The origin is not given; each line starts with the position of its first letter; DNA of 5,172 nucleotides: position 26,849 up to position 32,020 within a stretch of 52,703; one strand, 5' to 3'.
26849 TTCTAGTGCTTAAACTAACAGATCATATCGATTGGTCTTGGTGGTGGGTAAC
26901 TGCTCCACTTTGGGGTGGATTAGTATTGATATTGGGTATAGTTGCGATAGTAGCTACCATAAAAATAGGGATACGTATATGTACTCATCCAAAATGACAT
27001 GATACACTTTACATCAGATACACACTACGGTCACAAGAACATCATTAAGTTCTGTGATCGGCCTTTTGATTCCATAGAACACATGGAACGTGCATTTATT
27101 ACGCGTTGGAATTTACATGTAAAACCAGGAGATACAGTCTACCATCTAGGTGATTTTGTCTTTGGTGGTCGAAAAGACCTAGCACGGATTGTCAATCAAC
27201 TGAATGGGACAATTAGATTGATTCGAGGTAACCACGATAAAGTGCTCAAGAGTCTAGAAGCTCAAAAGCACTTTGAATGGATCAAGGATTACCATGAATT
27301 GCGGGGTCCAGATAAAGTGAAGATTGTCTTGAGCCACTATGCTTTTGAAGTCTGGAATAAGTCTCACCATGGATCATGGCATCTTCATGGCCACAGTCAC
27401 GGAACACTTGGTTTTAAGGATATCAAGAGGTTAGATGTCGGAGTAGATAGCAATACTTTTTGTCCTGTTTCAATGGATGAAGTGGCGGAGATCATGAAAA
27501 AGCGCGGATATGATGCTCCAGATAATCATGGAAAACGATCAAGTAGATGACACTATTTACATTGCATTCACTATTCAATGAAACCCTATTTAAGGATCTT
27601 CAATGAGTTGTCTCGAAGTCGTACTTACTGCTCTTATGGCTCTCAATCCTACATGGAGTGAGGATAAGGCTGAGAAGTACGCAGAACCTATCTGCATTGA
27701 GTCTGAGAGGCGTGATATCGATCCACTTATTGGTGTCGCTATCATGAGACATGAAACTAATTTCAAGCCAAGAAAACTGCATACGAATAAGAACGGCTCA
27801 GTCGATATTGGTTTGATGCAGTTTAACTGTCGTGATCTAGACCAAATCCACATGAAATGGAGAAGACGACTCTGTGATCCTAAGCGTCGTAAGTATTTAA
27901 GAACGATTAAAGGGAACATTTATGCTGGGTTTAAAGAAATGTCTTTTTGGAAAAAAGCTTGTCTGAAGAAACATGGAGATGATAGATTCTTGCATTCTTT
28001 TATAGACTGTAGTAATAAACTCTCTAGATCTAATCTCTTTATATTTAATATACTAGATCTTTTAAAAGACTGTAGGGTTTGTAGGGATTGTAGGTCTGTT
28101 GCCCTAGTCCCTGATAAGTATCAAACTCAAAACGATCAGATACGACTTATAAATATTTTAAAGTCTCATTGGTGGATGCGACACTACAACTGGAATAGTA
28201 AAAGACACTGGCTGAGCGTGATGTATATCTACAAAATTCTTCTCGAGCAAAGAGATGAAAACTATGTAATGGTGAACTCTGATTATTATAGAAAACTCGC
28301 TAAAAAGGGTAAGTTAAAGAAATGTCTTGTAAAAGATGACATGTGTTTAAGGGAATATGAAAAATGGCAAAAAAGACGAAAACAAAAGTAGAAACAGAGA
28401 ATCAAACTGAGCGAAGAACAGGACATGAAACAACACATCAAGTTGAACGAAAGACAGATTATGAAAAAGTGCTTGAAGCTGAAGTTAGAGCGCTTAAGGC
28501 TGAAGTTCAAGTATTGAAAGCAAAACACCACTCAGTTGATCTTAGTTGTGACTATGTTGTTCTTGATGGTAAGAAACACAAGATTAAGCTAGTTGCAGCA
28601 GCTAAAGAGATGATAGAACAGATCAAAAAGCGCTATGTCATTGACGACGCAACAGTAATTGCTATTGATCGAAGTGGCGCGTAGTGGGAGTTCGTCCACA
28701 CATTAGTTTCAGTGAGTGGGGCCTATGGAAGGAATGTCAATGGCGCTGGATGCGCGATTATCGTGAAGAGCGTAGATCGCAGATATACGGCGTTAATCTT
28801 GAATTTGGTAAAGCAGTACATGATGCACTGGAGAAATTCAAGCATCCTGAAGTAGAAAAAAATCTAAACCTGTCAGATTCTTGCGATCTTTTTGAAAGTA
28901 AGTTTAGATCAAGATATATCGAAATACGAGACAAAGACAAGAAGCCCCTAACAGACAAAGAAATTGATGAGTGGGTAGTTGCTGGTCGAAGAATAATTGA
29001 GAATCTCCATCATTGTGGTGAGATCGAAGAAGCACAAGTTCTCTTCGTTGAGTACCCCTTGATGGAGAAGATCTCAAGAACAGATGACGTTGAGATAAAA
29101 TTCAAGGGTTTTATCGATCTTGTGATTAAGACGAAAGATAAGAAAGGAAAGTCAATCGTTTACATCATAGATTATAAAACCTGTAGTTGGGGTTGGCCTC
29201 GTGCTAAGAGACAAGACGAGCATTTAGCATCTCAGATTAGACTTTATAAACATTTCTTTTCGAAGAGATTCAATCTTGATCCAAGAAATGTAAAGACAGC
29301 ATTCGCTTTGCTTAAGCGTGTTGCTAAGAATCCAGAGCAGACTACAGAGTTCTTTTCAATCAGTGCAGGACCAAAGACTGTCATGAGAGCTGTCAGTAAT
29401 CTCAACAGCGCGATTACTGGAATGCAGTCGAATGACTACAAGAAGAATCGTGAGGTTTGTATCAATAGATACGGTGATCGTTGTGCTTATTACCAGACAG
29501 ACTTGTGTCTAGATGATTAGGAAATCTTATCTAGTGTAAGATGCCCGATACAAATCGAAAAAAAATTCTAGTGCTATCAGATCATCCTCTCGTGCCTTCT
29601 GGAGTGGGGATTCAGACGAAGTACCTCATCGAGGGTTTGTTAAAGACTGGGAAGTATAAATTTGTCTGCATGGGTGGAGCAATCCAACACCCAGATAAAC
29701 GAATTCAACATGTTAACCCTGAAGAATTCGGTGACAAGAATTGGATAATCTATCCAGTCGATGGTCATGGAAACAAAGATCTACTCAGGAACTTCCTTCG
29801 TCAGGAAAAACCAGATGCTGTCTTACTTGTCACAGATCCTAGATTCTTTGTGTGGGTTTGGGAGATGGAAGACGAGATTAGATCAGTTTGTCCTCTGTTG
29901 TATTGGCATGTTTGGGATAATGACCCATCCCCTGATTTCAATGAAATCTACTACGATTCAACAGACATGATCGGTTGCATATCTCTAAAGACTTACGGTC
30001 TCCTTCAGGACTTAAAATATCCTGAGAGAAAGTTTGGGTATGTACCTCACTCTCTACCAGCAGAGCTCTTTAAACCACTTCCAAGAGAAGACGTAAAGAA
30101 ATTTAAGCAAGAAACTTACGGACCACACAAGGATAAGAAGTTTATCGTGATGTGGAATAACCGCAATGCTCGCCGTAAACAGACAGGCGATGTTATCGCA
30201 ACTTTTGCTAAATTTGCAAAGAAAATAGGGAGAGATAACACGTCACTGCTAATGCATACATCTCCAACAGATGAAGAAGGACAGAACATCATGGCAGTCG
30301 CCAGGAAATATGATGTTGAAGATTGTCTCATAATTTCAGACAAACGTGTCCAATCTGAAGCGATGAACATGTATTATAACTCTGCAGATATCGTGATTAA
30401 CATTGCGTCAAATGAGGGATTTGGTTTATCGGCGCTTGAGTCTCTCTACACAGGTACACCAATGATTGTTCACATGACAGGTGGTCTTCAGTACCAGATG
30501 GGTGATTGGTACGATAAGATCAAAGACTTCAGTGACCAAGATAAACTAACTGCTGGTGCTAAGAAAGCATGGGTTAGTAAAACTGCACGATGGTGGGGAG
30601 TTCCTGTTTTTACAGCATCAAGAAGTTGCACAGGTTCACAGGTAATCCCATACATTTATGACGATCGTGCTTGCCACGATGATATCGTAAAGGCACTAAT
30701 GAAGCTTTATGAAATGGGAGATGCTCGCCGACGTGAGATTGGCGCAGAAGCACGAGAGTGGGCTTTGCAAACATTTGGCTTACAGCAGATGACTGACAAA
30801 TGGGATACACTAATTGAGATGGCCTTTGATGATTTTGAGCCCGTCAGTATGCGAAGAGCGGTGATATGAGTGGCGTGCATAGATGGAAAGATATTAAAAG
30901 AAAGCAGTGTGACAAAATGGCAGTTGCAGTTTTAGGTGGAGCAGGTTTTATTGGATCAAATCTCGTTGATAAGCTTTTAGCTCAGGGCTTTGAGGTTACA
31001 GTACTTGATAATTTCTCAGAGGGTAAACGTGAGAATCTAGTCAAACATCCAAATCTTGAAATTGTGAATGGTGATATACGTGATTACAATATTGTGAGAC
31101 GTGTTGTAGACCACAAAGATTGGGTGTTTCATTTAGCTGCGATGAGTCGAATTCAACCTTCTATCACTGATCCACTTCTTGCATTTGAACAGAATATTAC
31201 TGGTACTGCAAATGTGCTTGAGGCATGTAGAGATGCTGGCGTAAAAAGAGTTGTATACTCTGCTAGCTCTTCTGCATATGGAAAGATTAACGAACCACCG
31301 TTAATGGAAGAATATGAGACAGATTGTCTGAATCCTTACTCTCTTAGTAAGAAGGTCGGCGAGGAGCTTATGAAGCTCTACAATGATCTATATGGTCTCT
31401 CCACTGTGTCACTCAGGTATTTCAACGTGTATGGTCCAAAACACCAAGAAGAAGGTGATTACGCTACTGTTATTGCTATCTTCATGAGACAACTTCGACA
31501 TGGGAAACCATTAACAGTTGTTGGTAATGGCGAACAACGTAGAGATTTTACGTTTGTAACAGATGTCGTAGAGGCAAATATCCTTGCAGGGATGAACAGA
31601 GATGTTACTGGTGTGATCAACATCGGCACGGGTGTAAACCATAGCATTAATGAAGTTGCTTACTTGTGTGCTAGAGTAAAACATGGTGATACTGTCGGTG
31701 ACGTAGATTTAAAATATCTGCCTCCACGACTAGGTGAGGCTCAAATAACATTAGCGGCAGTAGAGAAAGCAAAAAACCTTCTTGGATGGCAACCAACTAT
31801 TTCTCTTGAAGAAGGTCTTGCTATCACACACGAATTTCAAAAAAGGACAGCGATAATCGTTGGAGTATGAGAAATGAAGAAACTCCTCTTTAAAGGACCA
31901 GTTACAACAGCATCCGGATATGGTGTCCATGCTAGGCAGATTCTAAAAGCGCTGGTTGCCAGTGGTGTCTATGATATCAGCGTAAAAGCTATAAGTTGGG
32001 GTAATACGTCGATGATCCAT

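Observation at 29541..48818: About 20-kb glycan-modification island including a phage-encoded ADP-heptose pathway, a B12-radical-SAM enzyme and GT9-methyltransferase fusion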

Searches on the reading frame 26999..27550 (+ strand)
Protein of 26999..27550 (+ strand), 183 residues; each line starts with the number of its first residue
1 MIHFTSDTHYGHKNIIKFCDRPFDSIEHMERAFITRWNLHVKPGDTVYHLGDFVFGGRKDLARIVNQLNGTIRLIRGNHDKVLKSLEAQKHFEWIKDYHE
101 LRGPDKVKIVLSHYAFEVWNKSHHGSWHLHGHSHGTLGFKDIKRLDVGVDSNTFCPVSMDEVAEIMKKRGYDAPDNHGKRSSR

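Call 10: search_protein_families(library=phrogs, proteins=[window:26999-27550:+], max_evalue=0.001)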
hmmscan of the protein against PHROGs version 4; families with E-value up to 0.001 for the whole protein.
window:26999-27550:+ (183 aa): 2 families
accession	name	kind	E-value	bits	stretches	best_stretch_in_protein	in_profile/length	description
phrog_547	-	other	4.1e-57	194.1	1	1-178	30-211/245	phosphoesterase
phrog_30537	-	unknown function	2.9e-09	38.2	1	16-69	2-54/87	-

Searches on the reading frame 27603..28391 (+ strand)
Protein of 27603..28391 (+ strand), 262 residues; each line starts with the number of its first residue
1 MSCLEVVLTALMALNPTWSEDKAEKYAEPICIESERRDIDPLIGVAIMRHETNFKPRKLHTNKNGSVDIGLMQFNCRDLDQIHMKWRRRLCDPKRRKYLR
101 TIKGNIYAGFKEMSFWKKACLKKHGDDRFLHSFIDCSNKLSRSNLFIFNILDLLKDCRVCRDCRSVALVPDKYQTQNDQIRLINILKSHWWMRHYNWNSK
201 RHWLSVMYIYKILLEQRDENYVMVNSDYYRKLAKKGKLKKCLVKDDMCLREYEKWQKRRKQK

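Call 10: search_protein_families(library=phrogs, proteins=[window:27603-28391:+], max_evalue=0.001)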
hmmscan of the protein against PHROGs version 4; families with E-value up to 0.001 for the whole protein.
window:27603-28391:+ (262 aa): 1 family
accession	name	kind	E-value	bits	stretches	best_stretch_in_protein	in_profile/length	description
phrog_34720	-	other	0.00011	23.4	1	46-84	5-43/120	transglycosylase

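Call 106: search_protein_families(library=pfam, proteins=[window:27603-28391:+], max_evalue=0.1)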
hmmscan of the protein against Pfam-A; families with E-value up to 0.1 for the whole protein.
window:27603-28391:+ (262 aa): 2 families
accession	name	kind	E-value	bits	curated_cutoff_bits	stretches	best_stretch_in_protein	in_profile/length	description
PF01464.25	SLT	-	4.8e-05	23.3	21.3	1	33-114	6-77/117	Transglycosylase SLT domain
PF22195.2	TSP1_CFP_C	-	0.038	14.9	27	1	83-120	22-59/90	CFP-like, C-terminal thrombospondin type 1 domain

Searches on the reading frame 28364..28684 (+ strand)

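Call 106: search_protein_families(library=pfam, proteins=[window:28364-28684:+], max_evalue=0.1)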
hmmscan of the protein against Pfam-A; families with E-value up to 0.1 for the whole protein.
window:28364-28684:+ (106 aa): 1 family
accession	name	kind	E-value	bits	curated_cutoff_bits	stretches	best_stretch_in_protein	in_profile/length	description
PF02183.23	HALZ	-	0.06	14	28.1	0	32-54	20-41/43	Homeobox associated leucine zipper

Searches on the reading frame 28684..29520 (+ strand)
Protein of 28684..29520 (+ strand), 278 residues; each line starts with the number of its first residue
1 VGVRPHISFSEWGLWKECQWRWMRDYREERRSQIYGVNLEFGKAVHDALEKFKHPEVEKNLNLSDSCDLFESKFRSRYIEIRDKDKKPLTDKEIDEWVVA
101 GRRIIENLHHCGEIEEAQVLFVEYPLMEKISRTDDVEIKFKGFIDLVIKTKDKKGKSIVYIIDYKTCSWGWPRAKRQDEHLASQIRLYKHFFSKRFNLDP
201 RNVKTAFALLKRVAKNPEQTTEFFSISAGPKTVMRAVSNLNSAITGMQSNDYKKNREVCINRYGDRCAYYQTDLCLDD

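Call 10: search_protein_families(library=phrogs, proteins=[window:28684-29520:+], max_evalue=0.001)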
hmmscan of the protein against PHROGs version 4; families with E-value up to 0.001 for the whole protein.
window:28684-29520:+ (278 aa): 2 families
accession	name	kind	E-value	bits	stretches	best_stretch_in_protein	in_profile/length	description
phrog_1218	-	DNA, RNA and nucleotide metabolism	8e-19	69.1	1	2-188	5-181/364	exonuclease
phrog_69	-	DNA, RNA and nucleotide metabolism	5e-14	53.2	1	3-197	86-252/501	exonuclease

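Call 11: search_protein_families(library=pfam, proteins=[window:28684-29520:+], max_evalue=0.001)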
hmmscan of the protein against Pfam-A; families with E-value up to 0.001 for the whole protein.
window:28684-29520:+ (278 aa): 1 family
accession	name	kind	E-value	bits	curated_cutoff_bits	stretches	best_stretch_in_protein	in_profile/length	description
PF12705.13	PDDEXK_1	-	2.1e-14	54.5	22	1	6-257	1-234/247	PD-(D/E)XK nuclease superfamily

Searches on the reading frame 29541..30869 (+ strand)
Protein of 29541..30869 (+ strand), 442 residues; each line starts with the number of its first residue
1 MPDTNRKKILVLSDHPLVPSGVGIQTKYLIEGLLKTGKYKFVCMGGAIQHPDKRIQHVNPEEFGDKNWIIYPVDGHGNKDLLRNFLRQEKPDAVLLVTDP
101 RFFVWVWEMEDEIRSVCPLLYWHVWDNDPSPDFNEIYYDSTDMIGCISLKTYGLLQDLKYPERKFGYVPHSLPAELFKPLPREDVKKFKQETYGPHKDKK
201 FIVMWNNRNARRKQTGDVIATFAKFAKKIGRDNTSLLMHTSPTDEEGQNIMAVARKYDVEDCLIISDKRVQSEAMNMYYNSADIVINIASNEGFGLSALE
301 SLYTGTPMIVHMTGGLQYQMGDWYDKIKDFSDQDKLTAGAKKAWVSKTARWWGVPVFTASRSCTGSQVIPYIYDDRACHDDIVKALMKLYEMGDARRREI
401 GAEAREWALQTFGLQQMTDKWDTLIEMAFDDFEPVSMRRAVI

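Call 4: search_protein_families(library=pfam, proteins=[window:29541-30869:+], max_evalue=0.01)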
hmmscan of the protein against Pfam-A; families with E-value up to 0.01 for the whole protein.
window:29541-30869:+ (442 aa): 4 families
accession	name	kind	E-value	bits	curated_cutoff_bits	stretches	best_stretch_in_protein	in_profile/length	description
PF00534.26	Glycos_transf_1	-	7.2e-10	39.1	26.4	1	195-327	11-139/172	Glycosyl transferases group 1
PF20706.3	GT4-conflict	-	2.7e-07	30.3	26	1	176-317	176-317/385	Family 4 Glycosyltransferase in conflict systems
PF13692.12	Glyco_trans_1_4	-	1.2e-06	29.3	27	1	211-317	13-112/142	Glycosyl transferases group 1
PF13524.12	Glyco_trans_1_2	-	0.0065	16.9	25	0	267-316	32-85/144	Glycosyl transferase-like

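Call 7: search_protein_families(library=ncbifam, proteins=[window:29541-30869:+], max_evalue=0.01)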
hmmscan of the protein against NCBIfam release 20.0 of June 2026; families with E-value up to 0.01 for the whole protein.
window:29541-30869:+ (442 aa): 14 families
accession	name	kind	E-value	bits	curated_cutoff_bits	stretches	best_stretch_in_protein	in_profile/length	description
TIGR03999.1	thiol_BshA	equivalog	2e-09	36.9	273.7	1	183-317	184-308/375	N-acetyl-alpha-D-glucosaminyl L-malate synthase BshA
NF049988.1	MGlcDAGSynMgs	equivalog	3.4e-08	33.2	400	1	148-311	162-319/398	alpha-monoglucosyldiacylglycerol synthase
TIGR03449.1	mycothiol_MshA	equivalog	4.4e-08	32.4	462.5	1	245-318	268-340/406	D-inositol-3-phosphate glycosyltransferase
TIGR04157.1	glyco_rSAM_CFB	subfamily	6.7e-07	28.6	400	1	137-320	166-339/406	TIGR04157 family glycosyltransferase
TIGR04047.1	MSMEG_0565_glyc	hypoth_equivalog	6.6e-06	25.5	259.85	1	249-343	244-338/373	MSMEG_0565 family glycosyltransferase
NF041139.1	TreT_Thcocales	equivalog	8e-06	24.9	775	1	211-322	240-354/412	trehalose synthase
TIGR03088.1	stp2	hypoth_equivalog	2.2e-05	23.7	409.05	0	380-426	326-371/374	TIGR03088 family PEP-CTERM/XrtA system glycosyltransferase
NF053787.1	GlcN_PG_synth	equivalog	4e-05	22.6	480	1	255-323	235-303/361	N-acetylglucosaminyl phosphatidylglycerol synthase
NF038255.1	exopoly_VpsD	equivalog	4.7e-05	22.4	300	1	210-317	213-318/381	VpsD family glycosyltransferase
NF012028.0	PRK15484.1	subfamily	8.1e-05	21.9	618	1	245-318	243-314/380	lipopolysaccharide N-acetylglucosaminyltransferase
TIGR02095.1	glgA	subfamily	0.00014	20.7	328.45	1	272-318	359-405/477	glycogen/starch synthase, ADP-glucose type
NF047880.1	glyco_SdgA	exception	0.00024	19.8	800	1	207-310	322-418/488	serine-aspartate repeat adhesin O-glycosyltransferase SdgA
TIGR02149.1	glgA_Coryne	subfamily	0.0023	17.1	302.4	0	192-317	197-319/391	glycogen synthase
NF038229.1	Glyco4_Geo_Pelo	equivalog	0.0026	16.8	400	1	270-311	226-267/338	GPMC system family 4 glycosyltransferase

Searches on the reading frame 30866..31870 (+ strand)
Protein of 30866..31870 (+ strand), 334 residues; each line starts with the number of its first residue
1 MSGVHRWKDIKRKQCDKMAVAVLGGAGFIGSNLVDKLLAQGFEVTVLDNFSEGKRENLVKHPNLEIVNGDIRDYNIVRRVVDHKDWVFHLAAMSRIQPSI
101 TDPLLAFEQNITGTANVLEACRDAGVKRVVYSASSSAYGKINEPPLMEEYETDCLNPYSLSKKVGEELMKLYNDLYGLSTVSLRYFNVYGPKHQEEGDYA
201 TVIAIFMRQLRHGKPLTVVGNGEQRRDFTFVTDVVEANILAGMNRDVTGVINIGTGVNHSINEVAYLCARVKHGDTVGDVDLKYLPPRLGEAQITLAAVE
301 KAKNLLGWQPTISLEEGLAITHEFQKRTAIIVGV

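Call 4: search_protein_families(library=pfam, proteins=[window:30866-31870:+], max_evalue=0.01)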
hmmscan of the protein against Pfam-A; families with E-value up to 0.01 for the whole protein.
window:30866-31870:+ (334 aa): 10 families
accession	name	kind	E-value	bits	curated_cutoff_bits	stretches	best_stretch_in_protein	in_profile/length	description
PF01370.27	Epimerase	-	1.1e-61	208.7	20.9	1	20-254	1-240/240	NAD dependent epimerase/dehydratase family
PF16363.11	GDP_Man_Dehyd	-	7.1e-61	206.9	27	1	22-319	2-330/332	GDP-mannose 4,6 dehydratase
PF01073.25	3Beta_HSD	-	1.5e-32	113.2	22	1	21-244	1-231/280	3-beta hydroxysteroid dehydrogenase/isomerase family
PF02719.21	Polysacc_synt_2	-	2.7e-17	63.3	20.2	1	20-291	1-267/293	Polysaccharide biosynthesis protein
PF13460.12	NAD_binding_10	-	4.3e-15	56.5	27.2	1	24-168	1-130/184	NAD(P)H-binding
PF04321.23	RmlD_sub_bind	-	1.7e-12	47.5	27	1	18-237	1-192/287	RmlD substrate binding domain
PF07993.18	NAD_binding_4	-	1.9e-11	44.1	20.1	1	24-236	3-256/258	Male sterility protein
PF05368.20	NmrA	-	2.9e-11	44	27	1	17-137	2-110/298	NmrA-like family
PF03435.24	Sacchrp_dh_NADP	-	0.00054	20.7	25.1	0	21-91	2-76/129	Saccharopine dehydrogenase NADP binding domain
PF00106.31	adh_short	-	0.0021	18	26.6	1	20-83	3-70/195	short chain dehydrogenase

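Call 7: search_protein_families(library=ncbifam, proteins=[window:30866-31870:+], max_evalue=0.01)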
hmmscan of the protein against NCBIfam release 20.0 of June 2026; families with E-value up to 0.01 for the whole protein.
window:30866-31870:+ (334 aa): 37 families (the best 25 are shown)
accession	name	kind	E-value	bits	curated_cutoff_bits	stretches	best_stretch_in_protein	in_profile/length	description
TIGR01179.1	galE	equivalog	1.2e-50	172.2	262.3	1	20-327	2-327/332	UDP-glucose 4-epimerase GalE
TIGR04180.1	EDH_00030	hypoth_equivalog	1.3e-49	168.9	475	1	21-312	2-296/297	NAD-dependent 4,6-dehydratase LegB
NF011728.1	PRK15181.1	equivalog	6.2e-45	153.7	760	1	22-322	20-334/348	Vi polysaccharide biosynthesis UDP-N-acetylglucosaminuronic acid C-4 epimerase TviC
TIGR02197.1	heptose_epim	equivalog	1.3e-43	149.3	274.6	1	21-319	2-307/316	ADP-glyceromanno-heptose 6-epimerase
TIGR01181.1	dTDP_gluc_dehyt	equivalog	8e-43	146.7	365.1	1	21-324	3-310/321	dTDP-glucose 4,6-dehydratase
NF007956.0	PRK10675.1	subfamily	2.9e-31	108.8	394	1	18-327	1-331/338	UDP-glucose 4-epimerase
NF008360.0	PRK11150.1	equivalog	6.2e-28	97.9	452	1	20-275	2-257/310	ADP-glyceromanno-heptose 6-epimerase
NF042422.1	oxyalk_red_OleD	equivalog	2.5e-25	89.6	580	1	18-241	1-214/329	2-alkyl-3-oxoalkanoate reductase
NF007490.0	PRK10084.1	subfamily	9.4e-25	87.3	649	1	18-324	1-333/361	dTDP-glucose 4,6-dehydratase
NF047922.1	GDPFucSynFcl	equivalog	1.8e-24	86.8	500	1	22-323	7-299/308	GDP-L-fucose synthase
NF042423.1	oxyalk_red_Shew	equivalog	2.6e-24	85.9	580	1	19-244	10-223/331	2-alkyl-3-oxoalkanoate reductase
NF008872.0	PRK11908.1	equivalog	1.4e-23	83.5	294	1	19-326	3-336/349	bifunctional UDP-4-keto-pentose/UDP-xylose synthase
NF005998.1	PRK08125.1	equivalog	1.1e-22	80.2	777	1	16-265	314-578/649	bifunctional UDP-4-amino-4-deoxy-L-arabinose formyltransferase/UDP-glucuronic acid oxidase ArnA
TIGR03466.1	HpnA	hypoth_equivalog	1e-21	77.2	367.65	1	19-167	2-150/327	hopanoid-associated sugar epimerase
NF007582.0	PRK10217.1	equivalog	1.2e-21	77.3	698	1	20-269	4-268/355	dTDP-glucose 4,6-dehydratase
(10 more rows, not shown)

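Call 25: search_solved_structures(query=window:30866-31870:+, max_evalue=1e-10)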
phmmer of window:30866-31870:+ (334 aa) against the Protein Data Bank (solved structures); distinct sequences matched with E-value up to 1e-10: 131 (the best 60 are shown).
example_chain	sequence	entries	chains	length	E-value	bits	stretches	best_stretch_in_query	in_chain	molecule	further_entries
6dnt_A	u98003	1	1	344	9.4e-58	199.1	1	19-303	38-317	NAD-dependent epimerase/dehydratase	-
4zrm_A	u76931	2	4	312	2.6e-55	191.1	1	18-328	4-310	UDP-glucose 4-epimerase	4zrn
2p5u_A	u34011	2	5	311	3.2e-53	184.2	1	18-323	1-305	UDP-glucose 4-epimerase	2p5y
7ys8_A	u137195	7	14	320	2.9e-51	177.8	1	20-325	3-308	UDP-glucose 4-epimerase | UDP-glucose 4-epimerase along with EC 5.1.3.2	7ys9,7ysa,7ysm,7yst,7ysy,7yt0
6pmh_A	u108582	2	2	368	4.1e-51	177.3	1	16-324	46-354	UDP-glucose 4-epimerase related protein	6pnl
3ruc_A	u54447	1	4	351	1.1e-50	175.9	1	21-322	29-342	WbgU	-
3ru7_A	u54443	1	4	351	2e-50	175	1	21-322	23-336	WbgU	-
3ru9_A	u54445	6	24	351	2e-50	175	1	21-322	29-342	WbgU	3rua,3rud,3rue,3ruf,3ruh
3lu1_A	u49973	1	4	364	2.3e-50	174.8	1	21-322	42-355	WbgU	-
6wjb_A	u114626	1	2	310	1e-48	169.4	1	20-264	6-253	NAD-dependent epimerase/dehydratase family protein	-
6wj9_A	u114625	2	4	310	9.6e-48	166.2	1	20-264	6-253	NAD-dependent epimerase/dehydratase family protein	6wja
10ke_A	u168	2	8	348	4.1e-47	164.2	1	21-319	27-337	Capsular polysaccharide biosynthesis protein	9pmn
1sb8_A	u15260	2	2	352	2.5e-46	161.6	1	5-321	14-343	wbpP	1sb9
6bwl_A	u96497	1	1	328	4.9e-45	157.3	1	18-327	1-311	Pal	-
3icp_A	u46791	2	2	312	5e-44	154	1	18-322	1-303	NAD-dependent epimerase/dehydratase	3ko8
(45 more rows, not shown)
